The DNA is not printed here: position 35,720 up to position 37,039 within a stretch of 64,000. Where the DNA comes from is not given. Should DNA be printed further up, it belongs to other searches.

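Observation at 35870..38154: TIR protein with an unknown beta-rich sensor-like domain, translationally coupled to an aldo/keto reductase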

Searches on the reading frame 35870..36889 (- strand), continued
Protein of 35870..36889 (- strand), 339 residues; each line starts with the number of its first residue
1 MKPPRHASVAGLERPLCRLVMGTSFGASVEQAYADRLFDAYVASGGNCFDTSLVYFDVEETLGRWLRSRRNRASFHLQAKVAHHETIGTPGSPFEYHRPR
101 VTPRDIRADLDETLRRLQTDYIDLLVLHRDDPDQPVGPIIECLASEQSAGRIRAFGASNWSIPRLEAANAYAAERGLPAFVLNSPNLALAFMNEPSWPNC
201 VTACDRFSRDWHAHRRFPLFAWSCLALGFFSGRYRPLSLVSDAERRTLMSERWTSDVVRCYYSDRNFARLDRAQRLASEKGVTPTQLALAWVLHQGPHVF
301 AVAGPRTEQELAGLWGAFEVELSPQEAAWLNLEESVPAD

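Call 68: search_solved_structures(query=window:35870-36889:-, max_evalue=1e-10)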
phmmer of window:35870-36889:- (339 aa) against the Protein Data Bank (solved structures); distinct sequences matched with E-value up to 1e-10: 25.
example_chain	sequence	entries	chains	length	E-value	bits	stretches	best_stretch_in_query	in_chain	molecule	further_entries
7utf_A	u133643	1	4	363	3e-27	98.6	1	21-335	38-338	Putative oxidoreductase, aryl-alcohol dehydrogenase like protein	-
8hwn_B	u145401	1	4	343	1.6e-24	89.6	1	21-332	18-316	DepB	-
8xr2_A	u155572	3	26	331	3.5e-20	75.4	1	15-325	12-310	Aldo/keto reductase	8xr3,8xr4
8jwk_A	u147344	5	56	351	4e-20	75.1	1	15-325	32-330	Aldo/keto reductase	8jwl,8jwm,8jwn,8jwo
6ovq_A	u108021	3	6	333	1.7e-17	66.5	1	43-313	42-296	Putative Side chain reductase | MtmW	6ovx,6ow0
4xk2_A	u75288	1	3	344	1.9e-16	63.1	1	28-335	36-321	Aldo/keto reductase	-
3eb3_A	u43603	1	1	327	2.7e-16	62.6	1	11-320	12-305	Voltage-gated potassium channel subunit beta-2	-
1qrq_A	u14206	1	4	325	4.4e-16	61.8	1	11-320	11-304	PROTEIN (KV BETA2 PROTEIN)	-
3eb4_A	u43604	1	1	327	4.5e-16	61.8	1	11-320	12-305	Voltage-gated potassium channel subunit beta-2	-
6ci1_A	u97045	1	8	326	4.5e-16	61.8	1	11-320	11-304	Voltage-gated potassium channel subunit beta-2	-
3eau_A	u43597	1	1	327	4.5e-16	61.8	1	11-320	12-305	Voltage-gated potassium channel subunit beta-2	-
1exb_A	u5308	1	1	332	4.9e-16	61.7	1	11-320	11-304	KV BETA2 PROTEIN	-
2a79_A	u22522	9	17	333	4.9e-16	61.7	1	11-320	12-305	Voltage-gated potassium channel beta-2 subunit | Voltage-gated potassium channel subunit beta-2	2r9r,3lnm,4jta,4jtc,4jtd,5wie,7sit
6ebk_A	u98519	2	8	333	4.9e-16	61.7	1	11-320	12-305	Voltage-gated potassium channel subunit beta-2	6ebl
7wf3_C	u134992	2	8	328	5.3e-16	61.6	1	11-319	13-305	Voltage-gated potassium channel subunit beta-2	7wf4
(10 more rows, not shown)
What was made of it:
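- Closest known: Sugar/ketone-reducing AKRs. Same: The partner AKR has the canonical tetrad and is nearest these PDB entries (call 68).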

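Call 81: find_encoding_contigs(protein=P0045, flank=3500, max_places=2)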
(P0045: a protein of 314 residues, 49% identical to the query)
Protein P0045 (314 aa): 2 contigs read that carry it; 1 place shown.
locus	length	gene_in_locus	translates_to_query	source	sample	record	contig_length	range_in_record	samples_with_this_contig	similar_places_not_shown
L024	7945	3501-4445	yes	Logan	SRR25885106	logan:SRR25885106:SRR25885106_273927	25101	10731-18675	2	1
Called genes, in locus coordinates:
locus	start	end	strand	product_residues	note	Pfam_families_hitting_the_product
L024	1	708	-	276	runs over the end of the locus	PF00528:BPD_transp_1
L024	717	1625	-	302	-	PF00528:BPD_transp_1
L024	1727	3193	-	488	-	-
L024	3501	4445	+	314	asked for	PF00248:Aldo_ket_red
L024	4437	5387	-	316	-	PF01408:GFO_IDH_MocA, PF03807:F420_oxidored (weak), PF02894:GFO_IDH_MocA_C, PF22725:GFO_IDH_MocA_C3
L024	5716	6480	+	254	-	PF01996:F420_ligase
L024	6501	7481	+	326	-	PF00296:Bac_luciferase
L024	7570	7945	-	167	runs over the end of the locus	PF03073:TspO_MBR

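Call 82: find_encoding_contigs(protein=P0048, flank=3500, max_places=2)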
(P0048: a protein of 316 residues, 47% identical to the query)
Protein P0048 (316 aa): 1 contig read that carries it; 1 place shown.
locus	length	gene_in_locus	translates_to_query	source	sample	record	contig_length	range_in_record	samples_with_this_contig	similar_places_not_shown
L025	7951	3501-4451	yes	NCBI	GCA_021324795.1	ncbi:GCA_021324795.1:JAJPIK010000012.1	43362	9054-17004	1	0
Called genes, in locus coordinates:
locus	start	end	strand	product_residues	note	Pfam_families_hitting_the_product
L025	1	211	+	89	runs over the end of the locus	PF13592:HTH_33 (faint)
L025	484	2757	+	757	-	PF14742:GDE_N_bis, PF17389:Bac_rhamnosid6H (weak), PF22422:MGH1-like_GH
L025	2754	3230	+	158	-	-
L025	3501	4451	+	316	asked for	PF00248:Aldo_ket_red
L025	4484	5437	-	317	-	PF01408:GFO_IDH_MocA, PF03807:F420_oxidored (faint), PF02894:GFO_IDH_MocA_C, PF22725:GFO_IDH_MocA_C3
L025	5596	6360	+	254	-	PF01996:F420_ligase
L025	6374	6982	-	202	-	-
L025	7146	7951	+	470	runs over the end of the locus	PF17853:GGDEF_2, PF13556:HTH_30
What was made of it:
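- AKRs at 49% and 47% identity sit next to Gfo/Idh/MocA and sugar-utilisation genes, with no X gene (calls 81, 82). The nearest non-partner AKRs lie in sugar-utilisation clusters with Gfo/Idh/MocA (calls 81, 82).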

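Call 101: search_protein_families(library=pfam, proteins=[L023:1310-2401:+], max_evalue=0.001)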
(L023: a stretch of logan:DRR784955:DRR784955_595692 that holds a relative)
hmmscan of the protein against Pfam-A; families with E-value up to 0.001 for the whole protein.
L023:1310-2401:+ (363 aa): 1 family
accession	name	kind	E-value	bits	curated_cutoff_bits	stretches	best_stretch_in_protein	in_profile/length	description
PF13676.11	TIR_2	-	6.9e-08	33.4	28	1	15-111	3-93/122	TIR domain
